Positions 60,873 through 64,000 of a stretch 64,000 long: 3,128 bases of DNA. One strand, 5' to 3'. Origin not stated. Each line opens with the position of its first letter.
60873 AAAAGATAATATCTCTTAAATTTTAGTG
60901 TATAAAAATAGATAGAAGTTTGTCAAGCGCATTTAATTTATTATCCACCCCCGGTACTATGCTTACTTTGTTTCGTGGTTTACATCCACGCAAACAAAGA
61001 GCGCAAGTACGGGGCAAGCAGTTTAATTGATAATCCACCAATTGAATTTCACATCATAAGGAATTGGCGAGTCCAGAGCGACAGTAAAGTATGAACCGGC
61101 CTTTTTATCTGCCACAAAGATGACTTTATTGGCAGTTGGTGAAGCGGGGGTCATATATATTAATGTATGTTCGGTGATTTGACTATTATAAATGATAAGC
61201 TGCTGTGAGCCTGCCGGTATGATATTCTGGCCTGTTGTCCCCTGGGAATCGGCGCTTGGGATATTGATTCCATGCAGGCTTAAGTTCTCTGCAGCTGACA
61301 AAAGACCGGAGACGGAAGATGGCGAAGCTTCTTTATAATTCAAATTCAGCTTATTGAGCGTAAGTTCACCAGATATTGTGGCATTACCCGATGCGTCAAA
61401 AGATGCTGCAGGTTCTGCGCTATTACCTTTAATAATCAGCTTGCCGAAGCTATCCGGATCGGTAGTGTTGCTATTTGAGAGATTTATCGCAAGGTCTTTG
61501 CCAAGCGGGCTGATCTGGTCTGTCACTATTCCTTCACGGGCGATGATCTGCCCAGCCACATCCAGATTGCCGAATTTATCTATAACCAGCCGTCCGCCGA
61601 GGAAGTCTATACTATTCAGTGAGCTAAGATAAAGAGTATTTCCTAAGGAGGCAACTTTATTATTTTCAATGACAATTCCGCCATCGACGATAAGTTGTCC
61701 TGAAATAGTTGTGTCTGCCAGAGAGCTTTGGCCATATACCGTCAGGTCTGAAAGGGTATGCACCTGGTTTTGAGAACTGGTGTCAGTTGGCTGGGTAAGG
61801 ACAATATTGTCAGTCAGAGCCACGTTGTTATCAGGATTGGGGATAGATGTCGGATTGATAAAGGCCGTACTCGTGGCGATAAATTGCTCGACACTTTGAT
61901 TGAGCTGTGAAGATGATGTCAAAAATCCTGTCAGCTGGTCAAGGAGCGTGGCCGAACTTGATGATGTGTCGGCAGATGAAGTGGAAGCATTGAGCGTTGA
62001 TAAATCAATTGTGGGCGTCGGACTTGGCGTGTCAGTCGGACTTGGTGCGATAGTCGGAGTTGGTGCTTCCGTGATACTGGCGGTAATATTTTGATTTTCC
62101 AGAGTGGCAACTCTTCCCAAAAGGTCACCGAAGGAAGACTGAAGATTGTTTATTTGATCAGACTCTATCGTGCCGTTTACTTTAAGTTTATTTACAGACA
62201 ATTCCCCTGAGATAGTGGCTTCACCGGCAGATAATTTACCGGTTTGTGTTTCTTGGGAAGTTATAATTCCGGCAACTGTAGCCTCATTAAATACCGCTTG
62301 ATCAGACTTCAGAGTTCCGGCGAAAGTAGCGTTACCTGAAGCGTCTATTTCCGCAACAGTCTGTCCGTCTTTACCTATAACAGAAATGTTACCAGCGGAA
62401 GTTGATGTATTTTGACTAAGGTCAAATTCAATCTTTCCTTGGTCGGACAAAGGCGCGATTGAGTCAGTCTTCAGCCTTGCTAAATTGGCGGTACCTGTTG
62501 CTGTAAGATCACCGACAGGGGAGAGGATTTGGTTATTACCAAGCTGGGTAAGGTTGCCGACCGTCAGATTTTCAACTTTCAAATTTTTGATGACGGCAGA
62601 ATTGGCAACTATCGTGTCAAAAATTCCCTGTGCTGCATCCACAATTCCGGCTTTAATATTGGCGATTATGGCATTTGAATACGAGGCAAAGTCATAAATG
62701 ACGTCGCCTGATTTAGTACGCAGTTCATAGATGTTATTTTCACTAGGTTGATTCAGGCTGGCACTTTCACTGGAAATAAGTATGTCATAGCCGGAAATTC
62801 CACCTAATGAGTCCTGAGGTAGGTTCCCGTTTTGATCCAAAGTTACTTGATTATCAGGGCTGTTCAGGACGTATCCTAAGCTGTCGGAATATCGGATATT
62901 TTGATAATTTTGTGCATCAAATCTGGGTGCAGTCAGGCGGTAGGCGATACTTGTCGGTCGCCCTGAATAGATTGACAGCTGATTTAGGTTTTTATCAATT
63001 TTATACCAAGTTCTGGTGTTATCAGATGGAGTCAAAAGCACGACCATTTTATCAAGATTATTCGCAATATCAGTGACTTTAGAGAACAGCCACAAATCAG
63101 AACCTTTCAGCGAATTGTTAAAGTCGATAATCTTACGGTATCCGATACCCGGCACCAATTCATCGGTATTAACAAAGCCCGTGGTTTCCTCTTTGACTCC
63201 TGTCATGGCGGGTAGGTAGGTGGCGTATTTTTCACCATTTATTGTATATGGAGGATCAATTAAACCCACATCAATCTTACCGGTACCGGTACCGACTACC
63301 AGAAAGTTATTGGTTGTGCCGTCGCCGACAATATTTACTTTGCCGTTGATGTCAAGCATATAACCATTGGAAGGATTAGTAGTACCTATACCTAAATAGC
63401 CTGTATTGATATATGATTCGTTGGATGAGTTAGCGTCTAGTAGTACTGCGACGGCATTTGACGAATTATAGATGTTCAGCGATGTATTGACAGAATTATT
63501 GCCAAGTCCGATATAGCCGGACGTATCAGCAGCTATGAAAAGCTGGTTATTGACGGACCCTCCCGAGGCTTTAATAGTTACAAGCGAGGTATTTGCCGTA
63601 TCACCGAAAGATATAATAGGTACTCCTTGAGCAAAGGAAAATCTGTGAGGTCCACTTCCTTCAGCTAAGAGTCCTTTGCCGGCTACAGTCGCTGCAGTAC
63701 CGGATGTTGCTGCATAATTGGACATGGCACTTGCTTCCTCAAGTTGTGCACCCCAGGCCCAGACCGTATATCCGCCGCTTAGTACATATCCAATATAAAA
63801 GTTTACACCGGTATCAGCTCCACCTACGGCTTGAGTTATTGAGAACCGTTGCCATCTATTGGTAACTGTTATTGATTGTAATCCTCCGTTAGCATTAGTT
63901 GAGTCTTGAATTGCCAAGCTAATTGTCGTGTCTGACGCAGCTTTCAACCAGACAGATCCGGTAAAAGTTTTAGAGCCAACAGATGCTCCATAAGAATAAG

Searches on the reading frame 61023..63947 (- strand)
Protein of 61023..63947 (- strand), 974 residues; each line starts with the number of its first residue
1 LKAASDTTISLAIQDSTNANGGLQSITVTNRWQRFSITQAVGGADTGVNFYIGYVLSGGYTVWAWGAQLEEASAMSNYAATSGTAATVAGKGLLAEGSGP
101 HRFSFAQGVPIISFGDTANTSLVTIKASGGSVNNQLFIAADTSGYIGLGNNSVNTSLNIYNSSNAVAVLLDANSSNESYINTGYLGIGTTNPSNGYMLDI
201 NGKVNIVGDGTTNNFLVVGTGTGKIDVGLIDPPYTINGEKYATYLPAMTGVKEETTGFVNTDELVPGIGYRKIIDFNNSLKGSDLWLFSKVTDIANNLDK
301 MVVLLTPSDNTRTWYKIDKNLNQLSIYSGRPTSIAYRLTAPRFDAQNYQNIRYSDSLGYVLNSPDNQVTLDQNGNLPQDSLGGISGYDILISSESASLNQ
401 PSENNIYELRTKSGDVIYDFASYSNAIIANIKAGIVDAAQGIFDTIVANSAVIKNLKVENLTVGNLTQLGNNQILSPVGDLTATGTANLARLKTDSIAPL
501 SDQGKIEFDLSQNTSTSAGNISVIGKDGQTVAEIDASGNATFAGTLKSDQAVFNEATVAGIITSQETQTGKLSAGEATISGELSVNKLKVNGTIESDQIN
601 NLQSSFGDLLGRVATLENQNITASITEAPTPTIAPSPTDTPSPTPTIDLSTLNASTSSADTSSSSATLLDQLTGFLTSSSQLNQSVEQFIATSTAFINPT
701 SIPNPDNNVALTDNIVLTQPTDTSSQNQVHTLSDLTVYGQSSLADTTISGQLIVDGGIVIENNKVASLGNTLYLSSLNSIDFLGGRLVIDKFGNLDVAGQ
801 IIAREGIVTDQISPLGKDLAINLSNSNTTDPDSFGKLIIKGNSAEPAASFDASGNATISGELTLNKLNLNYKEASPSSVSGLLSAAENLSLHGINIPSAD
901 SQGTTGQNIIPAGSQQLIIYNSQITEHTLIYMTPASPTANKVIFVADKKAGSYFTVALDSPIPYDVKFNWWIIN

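Call 4: search_protein_families(library=pfam, proteins=[window:61023-63947:-], max_evalue=0.1)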
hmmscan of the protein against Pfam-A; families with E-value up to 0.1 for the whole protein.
window:61023-63947:- (974 aa): 1 family
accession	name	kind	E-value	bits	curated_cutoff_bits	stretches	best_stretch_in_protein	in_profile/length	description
PF04625.18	DEC-1_N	-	0.094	12.2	29.2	0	607-697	110-191/403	DEC-1 protein, N-terminal region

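Call 38: search_protein_families(library=ncbifam, proteins=[window:61023-63947:-], max_evalue=0.1)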
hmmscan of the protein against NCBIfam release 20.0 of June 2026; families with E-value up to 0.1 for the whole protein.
window:61023-63947:- (974 aa): 1 family
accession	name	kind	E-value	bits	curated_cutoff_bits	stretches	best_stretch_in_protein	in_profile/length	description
NF048003.1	GTA_spike_fiber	domain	5.2e-08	33.6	36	1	16-89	105-181/182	phage head spike fiber domain-containing protein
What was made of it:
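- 61023..63947 (-): Fibre-like protein of at least 974 aa directly upstream of partner-b, syntenic with giant proteins upstream of the partner gene in other genomes. Weak NCBIfam 'phage head spike fiber domain' match, 33.6 bits against a cut-off of 36 (call 38).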
